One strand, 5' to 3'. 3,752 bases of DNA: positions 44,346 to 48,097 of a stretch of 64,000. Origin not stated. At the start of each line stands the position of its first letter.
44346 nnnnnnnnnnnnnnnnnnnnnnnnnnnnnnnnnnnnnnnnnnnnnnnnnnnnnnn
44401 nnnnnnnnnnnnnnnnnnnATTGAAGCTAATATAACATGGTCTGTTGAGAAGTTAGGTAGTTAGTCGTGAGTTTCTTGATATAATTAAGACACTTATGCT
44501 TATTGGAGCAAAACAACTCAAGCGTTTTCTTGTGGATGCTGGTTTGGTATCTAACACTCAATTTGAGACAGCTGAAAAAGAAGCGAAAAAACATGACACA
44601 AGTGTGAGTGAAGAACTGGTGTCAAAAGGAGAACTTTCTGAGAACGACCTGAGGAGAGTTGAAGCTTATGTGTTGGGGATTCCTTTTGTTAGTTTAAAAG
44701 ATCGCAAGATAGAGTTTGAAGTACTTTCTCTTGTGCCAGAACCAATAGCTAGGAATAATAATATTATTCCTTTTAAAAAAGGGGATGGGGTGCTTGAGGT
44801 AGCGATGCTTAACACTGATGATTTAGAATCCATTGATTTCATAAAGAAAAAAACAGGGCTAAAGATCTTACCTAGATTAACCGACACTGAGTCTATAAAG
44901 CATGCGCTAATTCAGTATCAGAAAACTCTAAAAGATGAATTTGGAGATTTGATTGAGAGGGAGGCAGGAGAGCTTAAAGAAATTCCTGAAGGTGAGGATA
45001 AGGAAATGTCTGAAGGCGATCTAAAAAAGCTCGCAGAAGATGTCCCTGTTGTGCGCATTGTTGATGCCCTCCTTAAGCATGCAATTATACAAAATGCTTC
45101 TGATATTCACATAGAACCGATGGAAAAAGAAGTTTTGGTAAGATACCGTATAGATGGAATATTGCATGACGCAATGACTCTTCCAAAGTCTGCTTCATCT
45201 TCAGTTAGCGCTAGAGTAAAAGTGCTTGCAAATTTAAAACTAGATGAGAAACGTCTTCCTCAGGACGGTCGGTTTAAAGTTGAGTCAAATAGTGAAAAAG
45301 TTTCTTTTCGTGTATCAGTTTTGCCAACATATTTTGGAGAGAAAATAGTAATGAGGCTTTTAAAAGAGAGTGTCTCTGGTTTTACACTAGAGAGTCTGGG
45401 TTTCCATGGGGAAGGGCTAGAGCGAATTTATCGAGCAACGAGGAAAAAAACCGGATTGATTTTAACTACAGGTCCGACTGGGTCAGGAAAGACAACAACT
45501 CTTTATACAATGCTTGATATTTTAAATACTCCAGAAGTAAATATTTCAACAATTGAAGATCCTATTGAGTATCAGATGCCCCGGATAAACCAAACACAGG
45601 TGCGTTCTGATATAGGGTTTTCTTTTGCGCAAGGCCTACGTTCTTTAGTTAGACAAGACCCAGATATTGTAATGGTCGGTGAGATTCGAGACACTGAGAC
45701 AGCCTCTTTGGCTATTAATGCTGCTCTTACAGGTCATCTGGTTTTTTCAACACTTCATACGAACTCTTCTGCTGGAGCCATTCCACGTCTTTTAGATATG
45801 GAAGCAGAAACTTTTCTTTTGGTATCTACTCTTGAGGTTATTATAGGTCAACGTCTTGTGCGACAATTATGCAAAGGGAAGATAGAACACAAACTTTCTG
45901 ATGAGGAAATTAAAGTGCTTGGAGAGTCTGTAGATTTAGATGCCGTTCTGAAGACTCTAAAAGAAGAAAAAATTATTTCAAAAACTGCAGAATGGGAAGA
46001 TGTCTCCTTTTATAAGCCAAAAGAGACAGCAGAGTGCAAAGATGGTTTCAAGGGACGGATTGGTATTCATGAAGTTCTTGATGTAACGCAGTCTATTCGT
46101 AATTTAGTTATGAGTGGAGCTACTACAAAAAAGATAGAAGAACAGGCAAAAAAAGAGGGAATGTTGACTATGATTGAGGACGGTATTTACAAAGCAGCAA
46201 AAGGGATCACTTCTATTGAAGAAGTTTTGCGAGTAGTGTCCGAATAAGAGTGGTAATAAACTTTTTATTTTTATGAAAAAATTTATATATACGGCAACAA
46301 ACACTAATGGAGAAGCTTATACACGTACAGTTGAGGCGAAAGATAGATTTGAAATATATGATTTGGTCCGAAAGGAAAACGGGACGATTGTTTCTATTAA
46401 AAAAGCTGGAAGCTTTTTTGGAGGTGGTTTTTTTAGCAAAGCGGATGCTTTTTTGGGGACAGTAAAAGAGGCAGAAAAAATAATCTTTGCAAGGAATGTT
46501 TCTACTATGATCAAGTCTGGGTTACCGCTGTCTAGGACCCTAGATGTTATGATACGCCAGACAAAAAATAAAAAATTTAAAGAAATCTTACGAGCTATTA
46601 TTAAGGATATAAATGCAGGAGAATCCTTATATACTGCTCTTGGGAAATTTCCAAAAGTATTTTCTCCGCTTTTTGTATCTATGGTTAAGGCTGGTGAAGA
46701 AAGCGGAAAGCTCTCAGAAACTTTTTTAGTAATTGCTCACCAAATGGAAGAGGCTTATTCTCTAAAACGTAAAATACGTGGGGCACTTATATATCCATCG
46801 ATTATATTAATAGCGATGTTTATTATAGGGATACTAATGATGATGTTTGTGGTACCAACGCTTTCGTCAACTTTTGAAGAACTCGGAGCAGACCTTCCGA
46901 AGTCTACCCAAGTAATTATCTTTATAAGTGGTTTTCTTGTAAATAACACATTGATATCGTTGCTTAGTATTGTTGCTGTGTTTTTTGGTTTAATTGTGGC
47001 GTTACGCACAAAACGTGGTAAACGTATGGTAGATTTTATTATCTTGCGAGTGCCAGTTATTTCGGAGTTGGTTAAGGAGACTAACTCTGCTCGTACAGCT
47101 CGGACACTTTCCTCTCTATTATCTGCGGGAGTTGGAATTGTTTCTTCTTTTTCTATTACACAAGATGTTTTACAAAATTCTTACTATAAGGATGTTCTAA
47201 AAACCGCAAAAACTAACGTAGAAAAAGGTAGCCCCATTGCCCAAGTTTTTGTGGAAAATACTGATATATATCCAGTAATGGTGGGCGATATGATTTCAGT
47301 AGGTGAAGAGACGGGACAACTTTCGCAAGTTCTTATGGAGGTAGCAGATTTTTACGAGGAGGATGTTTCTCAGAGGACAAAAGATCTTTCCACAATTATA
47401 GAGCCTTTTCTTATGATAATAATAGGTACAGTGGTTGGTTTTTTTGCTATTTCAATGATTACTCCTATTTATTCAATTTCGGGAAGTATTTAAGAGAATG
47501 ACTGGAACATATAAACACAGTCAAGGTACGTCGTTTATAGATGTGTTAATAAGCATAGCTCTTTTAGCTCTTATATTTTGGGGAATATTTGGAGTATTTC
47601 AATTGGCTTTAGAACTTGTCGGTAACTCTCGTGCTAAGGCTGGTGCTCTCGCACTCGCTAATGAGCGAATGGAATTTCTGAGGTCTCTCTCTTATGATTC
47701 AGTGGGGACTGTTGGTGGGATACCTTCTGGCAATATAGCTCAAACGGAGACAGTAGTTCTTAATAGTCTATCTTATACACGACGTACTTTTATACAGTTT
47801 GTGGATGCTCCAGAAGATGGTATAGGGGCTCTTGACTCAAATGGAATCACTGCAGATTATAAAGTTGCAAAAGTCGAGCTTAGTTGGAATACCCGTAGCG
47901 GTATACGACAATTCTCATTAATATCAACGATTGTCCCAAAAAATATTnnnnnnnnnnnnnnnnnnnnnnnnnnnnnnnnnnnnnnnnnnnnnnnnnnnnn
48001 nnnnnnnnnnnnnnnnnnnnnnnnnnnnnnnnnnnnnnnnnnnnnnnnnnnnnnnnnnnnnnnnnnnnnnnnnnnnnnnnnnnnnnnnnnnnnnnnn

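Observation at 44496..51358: Minimal type IV pilus operon (PilB-PilC-large pilin-like-pilin-PilX-like) lacking PilT/PilM-Q/PilD in cis, flowing directly into tpiA-pgk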

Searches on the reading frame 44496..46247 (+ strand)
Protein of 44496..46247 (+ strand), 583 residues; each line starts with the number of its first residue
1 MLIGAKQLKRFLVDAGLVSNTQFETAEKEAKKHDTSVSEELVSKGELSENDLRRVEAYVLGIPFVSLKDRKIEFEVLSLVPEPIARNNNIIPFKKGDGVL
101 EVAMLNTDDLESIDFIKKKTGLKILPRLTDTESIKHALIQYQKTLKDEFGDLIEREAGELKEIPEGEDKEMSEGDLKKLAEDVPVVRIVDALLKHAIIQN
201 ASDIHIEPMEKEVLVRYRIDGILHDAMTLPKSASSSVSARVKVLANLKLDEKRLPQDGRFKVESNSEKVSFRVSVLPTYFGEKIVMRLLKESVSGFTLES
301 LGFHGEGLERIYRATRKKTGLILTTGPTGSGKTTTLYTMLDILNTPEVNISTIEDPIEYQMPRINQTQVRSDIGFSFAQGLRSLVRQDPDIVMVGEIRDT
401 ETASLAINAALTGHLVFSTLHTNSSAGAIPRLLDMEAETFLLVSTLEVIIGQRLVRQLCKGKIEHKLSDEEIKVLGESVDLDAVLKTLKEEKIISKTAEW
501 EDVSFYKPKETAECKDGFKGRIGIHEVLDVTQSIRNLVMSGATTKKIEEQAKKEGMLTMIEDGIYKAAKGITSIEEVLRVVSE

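Call 3: search_protein_families(library=pfam, proteins=[window:44496-46247:+], max_evalue=1)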
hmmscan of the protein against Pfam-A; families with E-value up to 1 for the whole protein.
window:44496-46247:+ (583 aa): 13 families
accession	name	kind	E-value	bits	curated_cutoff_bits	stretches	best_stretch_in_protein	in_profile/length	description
PF00437.27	T2SSE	-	2.5e-122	408.6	24.9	1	180-579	3-370/370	Type II/IV secretion system protein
PF05157.20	MshEN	-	3e-14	53.2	23.1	1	60-145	1-87/90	MshEN domain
PF25199.1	nSTAND_NTPase5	-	0.0032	17.7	34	1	309-339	30-61/145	Novel STAND NTPase 5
PF13401.12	AAA_22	-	0.0044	17.8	27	1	318-379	4-60/130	AAA domain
PF13191.12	AAA_16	-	0.019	15.9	32.6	1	308-348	12-53/167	AAA ATPase domain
PF03215.21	Rad17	-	0.023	15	23.8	1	316-372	42-95/186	Rad17 P-loop domain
PF13555.12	AAA_29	-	0.056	13.6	27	1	318-343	21-46/61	P-loop containing region of AAA domain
PF00005.33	ABC_tran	-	0.062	14.3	25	1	324-378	16-66/137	ABC transporter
PF12775.13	AAA_7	-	0.1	12.6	25.8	1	320-353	34-67/181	P-loop containing dynein motor region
PF13245.12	AAA_19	-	0.13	12.9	25.1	1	318-345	10-37/134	AAA domain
PF01580.24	FtsK_SpoIIIE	-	0.13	12.2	24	1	311-340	31-60/221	FtsK/SpoIIIE family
PF18476.7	PIN_8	-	0.27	11.6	26.1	1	132-218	83-163/227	PIN like domain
PF13476.12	AAA_23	-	0.67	11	27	1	319-336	19-36/201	AAA domain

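Call 4: search_protein_families(library=ncbifam, proteins=[window:44496-46247:+], max_evalue=1)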
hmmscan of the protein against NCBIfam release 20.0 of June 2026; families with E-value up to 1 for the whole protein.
window:44496-46247:+ (583 aa): 27 families (the best 25 are shown)
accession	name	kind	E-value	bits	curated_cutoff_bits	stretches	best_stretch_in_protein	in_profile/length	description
TIGR02538.1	type_IV_pilB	equivalog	1.7e-163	545.3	675.65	1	8-582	2-563/564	type IV-A pilus assembly ATPase PilB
TIGR02533.1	type_II_gspE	equivalog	1.4e-156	522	630.25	1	83-580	7-485/486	type II secretion system ATPase GspE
NF007755.0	PRK10436.1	equivalog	1.5e-126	422.8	617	1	168-581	68-459/465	type II secretion system protein GspE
NF053534.1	T4PilAsmATPsTfpB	equivalog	6.8e-125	417.7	850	1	179-581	195-582/584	type IV pilus assembly ATPase TfpB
NF041000.1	ATPase_ComGA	equivalog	1.3e-74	250.6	300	1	191-456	2-266/267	competence type IV pilus ATPase ComGA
TIGR01420.1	pilT_fam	subfamily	1.5e-55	188.8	319.1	1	190-458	3-271/343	PilT/PilU family type 4a pilus ATPase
TIGR02525.1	plasmid_TraJ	equivalog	3.4e-28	98.7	368.3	1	309-456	139-299/372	plasmid transfer ATPase TraJ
TIGR02524.1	dot_icm_DotB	equivalog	9.3e-23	81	463.3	1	311-473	126-306/358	Dot/Icm type IV secretion system ATPase DotB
NF058587.1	archaellum_moto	equivalog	3.3e-15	55.8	550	1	322-457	278-419/527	archaellum flagellar ATPase motor FlaI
TIGR02782.1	TrbB_P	equivalog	1e-13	51.2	304.55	1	322-440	139-260/303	P-type conjugative transfer ATPase TrbB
NF010469.0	PRK13894.1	subfamily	3e-12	46.5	508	1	309-439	140-271/320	conjugal transfer ATPase TrbB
TIGR03819.1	heli_sec_ATPase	hypoth_equivalog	3.5e-12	46.2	373.15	1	232-432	94-297/340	TadA family conjugal transfer-associated ATPase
NF010407.0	PRK13833.1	subfamily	6.5e-12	45.5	499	1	314-439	140-266/323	conjugal transfer protein TrbB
TIGR02788.1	VirB11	equivalog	7.9e-12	44.8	249.95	1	316-437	142-267/308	P-type DNA transfer ATPase VirB11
NF053672.1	bindosome_BasE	exception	4.8e-09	35.5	1000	1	323-432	274-388/512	bindosome assembly system ATPase subunit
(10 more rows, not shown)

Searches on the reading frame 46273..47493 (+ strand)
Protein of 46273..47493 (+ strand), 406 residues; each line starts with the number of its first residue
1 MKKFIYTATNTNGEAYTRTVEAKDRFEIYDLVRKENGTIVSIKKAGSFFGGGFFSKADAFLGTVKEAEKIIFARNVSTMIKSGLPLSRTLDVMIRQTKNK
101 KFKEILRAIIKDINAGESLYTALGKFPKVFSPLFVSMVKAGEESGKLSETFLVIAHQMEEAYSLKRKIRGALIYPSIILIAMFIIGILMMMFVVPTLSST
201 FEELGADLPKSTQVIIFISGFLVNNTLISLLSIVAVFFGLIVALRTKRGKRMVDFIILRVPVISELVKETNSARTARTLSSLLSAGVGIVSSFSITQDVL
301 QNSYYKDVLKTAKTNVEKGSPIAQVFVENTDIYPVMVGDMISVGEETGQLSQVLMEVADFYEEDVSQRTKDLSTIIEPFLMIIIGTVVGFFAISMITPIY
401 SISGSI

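Call 3: search_protein_families(library=pfam, proteins=[window:46273-47493:+], max_evalue=1)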
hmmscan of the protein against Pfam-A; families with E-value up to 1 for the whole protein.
window:46273-47493:+ (406 aa): 5 families
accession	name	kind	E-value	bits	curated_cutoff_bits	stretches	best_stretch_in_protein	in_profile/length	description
PF00482.28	T2SSF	-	7.4e-62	207.3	25.2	2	72-195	1-125/125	Type II secretion system (T2SS), protein F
PF20990.2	DUF2207_C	-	0.0054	16.9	33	1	95-253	63-200/247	Predicted membrane protein (DUF2207) C-terminal domain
PF08951.15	EntA_Immun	-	0.0089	16.7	22.1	1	299-328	17-46/73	Enterocin A Immunity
PF21878.2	STIV_turret_1st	-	0.043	14.3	27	1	10-43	86-119/134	C381 turret protein 1st galactose-binding domain-like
PF10864.13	DUF2663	-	0.068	14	25.2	1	182-264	26-94/127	Protein of unknown function (DUF2663)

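Call 4: search_protein_families(library=ncbifam, proteins=[window:46273-47493:+], max_evalue=1)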
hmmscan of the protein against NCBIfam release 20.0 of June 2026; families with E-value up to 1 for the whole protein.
window:46273-47493:+ (406 aa): 7 families
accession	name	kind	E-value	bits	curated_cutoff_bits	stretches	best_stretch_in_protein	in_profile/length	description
TIGR02120.1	GspF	equivalog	2.2e-92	310.4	424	1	4-403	1-398/401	type II secretion system inner membrane protein GspF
NF052607.1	T4PiliAsmPilCThrm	equivalog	9.5e-88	295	700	1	1-404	1-402/406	type IV pilus assembly protein PilC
NF052606.1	T4PiliAsmPilCMyx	equivalog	1.2e-80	271.4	700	1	61-406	74-418/419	type IV pilus assembly protein PilC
NF007861.0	PRK10573.1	equivalog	2.8e-74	250.6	401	1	7-403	10-395/401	protein transport protein HofC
NF047826.1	T3SSXpsF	equivalog_domain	1.6e-62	211.6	650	1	1-405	1-403/405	type II secretion system protein XpsF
NF041012.2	T4P_ComGB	equivalog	1e-42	146.7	240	1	69-402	3-330/332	competence type IV pilus assembly protein ComGB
NF045751.1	MPN385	equivalog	0.075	13.7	120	1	339-397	36-94/105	MPN385 family protein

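Call 46: find_encoding_contigs(protein=window:46273-47493:+, flank=10000, max_places=3)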
Protein window:46273-47493:+ (406 aa): 4 contigs read that carry it; 2 places shown.
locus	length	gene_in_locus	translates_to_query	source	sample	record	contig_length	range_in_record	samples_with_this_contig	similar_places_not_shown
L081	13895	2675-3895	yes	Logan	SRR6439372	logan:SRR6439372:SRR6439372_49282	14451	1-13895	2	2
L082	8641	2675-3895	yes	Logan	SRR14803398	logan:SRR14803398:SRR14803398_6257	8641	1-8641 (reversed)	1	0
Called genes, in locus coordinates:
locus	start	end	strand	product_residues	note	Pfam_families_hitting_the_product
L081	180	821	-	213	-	PF00300:His_Phos_1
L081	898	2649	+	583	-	PF05157:MshEN, PF00437:T2SSE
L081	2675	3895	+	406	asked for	PF00482:T2SSF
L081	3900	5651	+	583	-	PF13620:CarboxypepD_reg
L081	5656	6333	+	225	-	-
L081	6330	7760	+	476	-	-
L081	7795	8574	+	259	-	PF00121:TIM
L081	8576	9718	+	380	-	PF00162:PGK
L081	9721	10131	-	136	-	PF11969:DcpS_C, PF01230:HIT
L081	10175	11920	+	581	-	PF01368:DHH, PF02272:DHHA1, PF17768:RecJ_OB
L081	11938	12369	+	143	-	PF00075:RNase_H, PF13456:RVT_3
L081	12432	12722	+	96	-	-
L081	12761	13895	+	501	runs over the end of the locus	PF13567:DUF4131, PF03772:Competence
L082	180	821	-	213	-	PF00300:His_Phos_1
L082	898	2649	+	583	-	PF05157:MshEN, PF00437:T2SSE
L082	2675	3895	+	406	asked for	PF00482:T2SSF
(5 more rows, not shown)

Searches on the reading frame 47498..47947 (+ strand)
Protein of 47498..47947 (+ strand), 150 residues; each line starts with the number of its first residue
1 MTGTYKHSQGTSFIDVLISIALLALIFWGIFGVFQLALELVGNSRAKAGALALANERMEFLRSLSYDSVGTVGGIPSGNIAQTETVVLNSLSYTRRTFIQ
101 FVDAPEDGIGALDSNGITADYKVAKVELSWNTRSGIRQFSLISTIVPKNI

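Call 58: search_solved_structures(query=A4, max_evalue=10, show_alignments=3)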
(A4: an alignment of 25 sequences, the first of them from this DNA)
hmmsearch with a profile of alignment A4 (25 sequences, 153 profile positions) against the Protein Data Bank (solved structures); distinct sequences matched with E-value up to 10: 0.

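Call 59: search_protein_families(library=ncbifam, alignment_id=A4, max_evalue=1)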
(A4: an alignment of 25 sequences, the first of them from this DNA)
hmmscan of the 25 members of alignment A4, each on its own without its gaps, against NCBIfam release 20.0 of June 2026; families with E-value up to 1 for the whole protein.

A. member 1, seq(150 aa): 2 families
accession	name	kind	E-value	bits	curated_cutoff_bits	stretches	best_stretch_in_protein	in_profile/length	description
TIGR02523.1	type_IV_pilV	equivalog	0.071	13.6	52.2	1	9-63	2-56/139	type IV pilus modification protein PilV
NF041013.1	T4P_ComGE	equivalog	0.18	11.9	49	1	8-59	3-54/83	competence type IV pilus minor pilin ComGE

B. families by the number of members that match (of 25 scanned): 20 families
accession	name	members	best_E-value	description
NF041013.1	T4P_ComGE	16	3.5e-06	competence type IV pilus minor pilin ComGE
TIGR02523.1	type_IV_pilV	9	0.00083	type IV pilus modification protein PilV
NF007660.0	PRK10332.1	7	6.6e-05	prepilin-type N-terminal cleavage/methylation domain-containing protein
TIGR02532.1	IV_pilin_GFxxxE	6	3.1e-05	prepilin-type N-terminal cleavage/methylation domain-containing protein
TIGR01707.1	gspI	4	0.0023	type II secretion system minor pseudopilin GspI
NF041002.1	pilin_ComGF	3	0.001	competence type IV pilus minor pilin ComGF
NF038304.1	EPS_HpsC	3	0.0053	hormogonium polysaccharide secretion pseudopilin HpsC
NF047828.1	T3SSXpsI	3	0.0065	type II secretion system protein XpsI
NF007848.0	PRK10557.1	3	0.011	prepilin peptidase-dependent protein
NF007800.0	PRK10506.1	3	0.013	prepilin peptidase-dependent protein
NF037980.1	T2SS_GspK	3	0.035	type II secretion system minor pseudopilin GspK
TIGR02599.1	TIGR02599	2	0.014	Verru_Chthon cassette protein C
TIGR01711.1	gspJ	1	0.00086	type II secretion system minor pseudopilin GspJ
TIGR00804.1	nupC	1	0.03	NupC/NupG family nucleoside CNT transporter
NF006453.0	PRK08808.1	1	0.038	type II secretion system protein J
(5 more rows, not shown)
